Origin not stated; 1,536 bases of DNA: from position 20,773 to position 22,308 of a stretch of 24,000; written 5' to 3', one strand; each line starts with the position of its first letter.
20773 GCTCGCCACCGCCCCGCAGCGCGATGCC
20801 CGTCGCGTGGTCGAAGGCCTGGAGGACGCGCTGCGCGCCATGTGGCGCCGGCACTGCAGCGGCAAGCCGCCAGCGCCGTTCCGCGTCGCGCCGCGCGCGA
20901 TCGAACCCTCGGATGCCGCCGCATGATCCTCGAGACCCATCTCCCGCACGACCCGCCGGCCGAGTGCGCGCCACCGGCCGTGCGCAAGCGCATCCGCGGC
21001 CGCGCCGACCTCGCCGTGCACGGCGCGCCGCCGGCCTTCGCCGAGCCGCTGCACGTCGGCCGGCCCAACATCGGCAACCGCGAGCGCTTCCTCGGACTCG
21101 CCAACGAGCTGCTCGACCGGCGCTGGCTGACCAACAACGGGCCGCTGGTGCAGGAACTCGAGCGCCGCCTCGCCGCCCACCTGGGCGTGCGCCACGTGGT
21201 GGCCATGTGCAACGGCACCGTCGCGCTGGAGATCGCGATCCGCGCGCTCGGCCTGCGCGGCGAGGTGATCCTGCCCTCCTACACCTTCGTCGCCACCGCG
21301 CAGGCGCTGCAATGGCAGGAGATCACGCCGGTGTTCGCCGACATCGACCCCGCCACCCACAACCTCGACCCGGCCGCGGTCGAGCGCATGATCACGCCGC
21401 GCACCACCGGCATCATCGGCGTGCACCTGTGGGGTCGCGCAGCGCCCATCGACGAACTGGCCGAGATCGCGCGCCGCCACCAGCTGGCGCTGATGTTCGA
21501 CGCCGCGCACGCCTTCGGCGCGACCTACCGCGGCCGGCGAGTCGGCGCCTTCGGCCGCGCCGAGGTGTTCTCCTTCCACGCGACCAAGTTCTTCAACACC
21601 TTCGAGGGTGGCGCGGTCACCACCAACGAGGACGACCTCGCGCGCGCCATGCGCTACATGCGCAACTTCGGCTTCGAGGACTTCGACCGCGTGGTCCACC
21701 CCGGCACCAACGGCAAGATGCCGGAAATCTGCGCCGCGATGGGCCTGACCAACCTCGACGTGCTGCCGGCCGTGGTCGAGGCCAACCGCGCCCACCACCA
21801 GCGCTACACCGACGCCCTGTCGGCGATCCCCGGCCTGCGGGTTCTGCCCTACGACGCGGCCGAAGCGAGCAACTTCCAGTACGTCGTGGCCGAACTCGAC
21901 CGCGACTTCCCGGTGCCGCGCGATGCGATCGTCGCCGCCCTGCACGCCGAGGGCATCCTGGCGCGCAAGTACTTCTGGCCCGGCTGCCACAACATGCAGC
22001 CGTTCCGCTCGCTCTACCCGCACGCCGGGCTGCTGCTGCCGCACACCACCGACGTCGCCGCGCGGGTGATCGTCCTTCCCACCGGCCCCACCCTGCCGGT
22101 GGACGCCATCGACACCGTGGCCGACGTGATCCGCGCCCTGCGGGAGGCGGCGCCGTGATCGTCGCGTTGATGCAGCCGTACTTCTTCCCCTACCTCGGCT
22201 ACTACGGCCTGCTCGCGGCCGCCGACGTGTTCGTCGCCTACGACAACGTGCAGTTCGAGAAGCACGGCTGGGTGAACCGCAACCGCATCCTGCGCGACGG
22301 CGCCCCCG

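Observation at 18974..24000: GT41 (OGT-like) protein glycosyltransferase hard-wired to an amino-sugar tailoring operon: candidate dedicated protein O-glycosylation system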

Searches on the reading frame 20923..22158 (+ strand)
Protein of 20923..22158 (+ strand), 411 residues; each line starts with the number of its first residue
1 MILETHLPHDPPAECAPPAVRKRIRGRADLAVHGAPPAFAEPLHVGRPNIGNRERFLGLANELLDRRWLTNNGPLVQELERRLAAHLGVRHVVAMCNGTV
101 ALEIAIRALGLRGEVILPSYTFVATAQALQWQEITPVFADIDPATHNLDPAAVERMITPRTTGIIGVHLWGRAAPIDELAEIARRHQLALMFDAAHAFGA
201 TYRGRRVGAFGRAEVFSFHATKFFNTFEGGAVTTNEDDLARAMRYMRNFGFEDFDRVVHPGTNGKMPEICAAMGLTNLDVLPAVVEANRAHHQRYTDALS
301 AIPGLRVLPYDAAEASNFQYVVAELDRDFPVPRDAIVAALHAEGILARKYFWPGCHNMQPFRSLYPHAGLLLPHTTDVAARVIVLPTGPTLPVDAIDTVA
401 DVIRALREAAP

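Call 8: search_protein_families(library=pfam, proteins=[window:20923-22158:+], max_evalue=0.01)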
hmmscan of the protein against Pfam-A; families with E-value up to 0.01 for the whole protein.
window:20923-22158:+ (411 aa): 4 families
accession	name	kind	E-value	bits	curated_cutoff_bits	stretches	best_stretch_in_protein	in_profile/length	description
PF01041.23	DegT_DnrJ_EryC1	-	6.6e-108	361.6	19.8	1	54-403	5-359/360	DegT/DnrJ/EryC1/StrS aminotransferase family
PF01212.27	Beta_elim_lyase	-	1.2e-07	31.8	27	1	74-304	32-270/288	Beta-eliminating lyase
PF00155.27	Aminotran_1_2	-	3.1e-07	30.3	19.7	1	75-202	43-194/361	Aminotransferase class I and II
PF01053.26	Cys_Met_Meta_PP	-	0.0055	15.7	27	1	74-247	52-227/381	Cys/Met metabolism PLP-dependent enzyme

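Call 9: search_protein_families(library=ncbifam, proteins=[window:20923-22158:+], max_evalue=0.01)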
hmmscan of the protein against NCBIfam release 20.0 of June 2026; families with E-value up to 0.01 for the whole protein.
window:20923-22158:+ (411 aa): 23 families
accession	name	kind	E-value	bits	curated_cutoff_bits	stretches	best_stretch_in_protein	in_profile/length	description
TIGR04427.1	PLP_DesI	equivalog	4.5e-144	480.4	650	1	26-405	4-381/390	dTDP-4-dehydro-6-deoxyglucose aminotransferase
TIGR03588.1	PseC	equivalog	3.2e-62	210.6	423.5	1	62-404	19-377/380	UDP-4-amino-4,6-dideoxy-N-acetyl-beta-L-altrosamine transaminase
TIGR04181.1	NHT_00031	hypoth_equivalog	5.2e-59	199.9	420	1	48-387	6-358/359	LegC family aminotransferase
NF008658.2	PRK11658.1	equivalog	1.6e-58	198.2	631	1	43-406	5-376/379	UDP-4-amino-4-deoxy-L-arabinose aminotransferase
NF008687.0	PRK11706.1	equivalog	1.9e-45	155.2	375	1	64-404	21-371/375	dTDP-4-amino-4,6-dideoxygalactose transaminase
NF011936.0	PRK15407.1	equivalog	8.7e-36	123.5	423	2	67-250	59-251/440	lipopolysaccharide biosynthesis protein RfbH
TIGR02379.1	ECA_wecE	subfamily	2.5e-35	122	434.85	1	62-387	19-355/376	dTDP-4-amino-4,6-dideoxy-D-glucose transaminase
NF004125.0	PRK05613.1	equivalog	1e-05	24.3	765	1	70-225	67-219/437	O-acetylhomoserine/O-acetylserine sulfhydrylase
TIGR03812.1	tyr_de_CO2_Arch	equivalog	2.4e-05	23.3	299.4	1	112-196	107-193/375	tyrosine decarboxylase MfnA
NF000586.1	PRK00011.1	subfamily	2.5e-05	23.2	335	1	134-243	129-240/404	serine hydroxymethyltransferase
NF043007.1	CysBLyMetC_Staph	equivalog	4.5e-05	22.5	700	1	74-248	51-225/378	cystathionine beta-lyase MetC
NF005526.0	PRK07179.1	equivalog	4.8e-05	22.1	428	1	72-201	97-225/407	alpha-hydroxyketone-type quorum-sensing autoinducer synthase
TIGR00858.1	bioF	equivalog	7.6e-05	21.6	426.45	1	70-201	62-195/365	8-amino-7-oxononanoate synthase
NF005732.0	PRK07550.1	equivalog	0.00021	20.4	366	1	82-195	86-207/389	aminotransferase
NF047599.1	SerpalmtaseBetaP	equivalog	0.00023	19.9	500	1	77-201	91-218/394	serine palmitoyltransferase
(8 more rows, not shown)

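Call 17: search_solved_structures(query=window:20923-22158:+, max_evalue=1e-20)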
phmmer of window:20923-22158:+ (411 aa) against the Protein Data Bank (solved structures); distinct sequences matched with E-value up to 1e-20: 53.
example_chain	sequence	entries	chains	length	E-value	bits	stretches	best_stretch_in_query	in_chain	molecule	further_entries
2po3_A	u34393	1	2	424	1.8e-114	386.2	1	28-405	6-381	4-dehydrase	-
3bn1_A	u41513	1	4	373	3.5e-59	204.1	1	44-365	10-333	Perosamine synthetase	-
3dr7_A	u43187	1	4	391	3.8e-59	204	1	44-365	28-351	Putative perosamine synthetase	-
3dr4_A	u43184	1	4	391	2.7e-58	201.2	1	44-365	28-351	Putative perosamine synthetase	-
8gyh_B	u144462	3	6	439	2.8e-45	158.3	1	29-316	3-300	DegT/DnrJ/EryC1/StrS family aminotransferase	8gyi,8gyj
7b0m_AAA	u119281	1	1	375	3.2e-45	158.1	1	43-353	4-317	Sugar aminotransferase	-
4lc3_A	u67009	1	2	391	3.1e-44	154.9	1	45-405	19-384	Putative UDP-4-amino-4-deoxy-l-arabinose--oxoglutarate aminotransferase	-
8sng_A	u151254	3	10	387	5.5e-44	154.1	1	43-406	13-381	UDP-4-amino-4-deoxy-L-arabinose--oxoglutarate aminotransferase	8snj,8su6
2oga_A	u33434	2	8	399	1.7e-42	149.2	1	66-405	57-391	Transaminase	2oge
3frk_A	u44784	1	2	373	1.7e-42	149.2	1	62-405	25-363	QdtB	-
3nyu_A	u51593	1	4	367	1e-41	146.6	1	73-400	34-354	Aminotransferase WbpE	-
3nu7_A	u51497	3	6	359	1.4e-41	146.2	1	73-397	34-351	Aminotransferase WbpE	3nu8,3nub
1mdo_A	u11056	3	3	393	1.5e-41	146.1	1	43-401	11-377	ArnB aminotransferase | UDP-4-amino-4-deoxy-L-arabinose--oxoglutarate aminotransferase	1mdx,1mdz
8e77_A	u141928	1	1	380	2.4e-41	145.4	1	73-400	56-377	DegT/DnrJ/EryC1/StrS aminotransferase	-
8e75_A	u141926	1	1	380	2.4e-41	145.4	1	73-400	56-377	DegT/DnrJ/EryC1/StrS aminotransferase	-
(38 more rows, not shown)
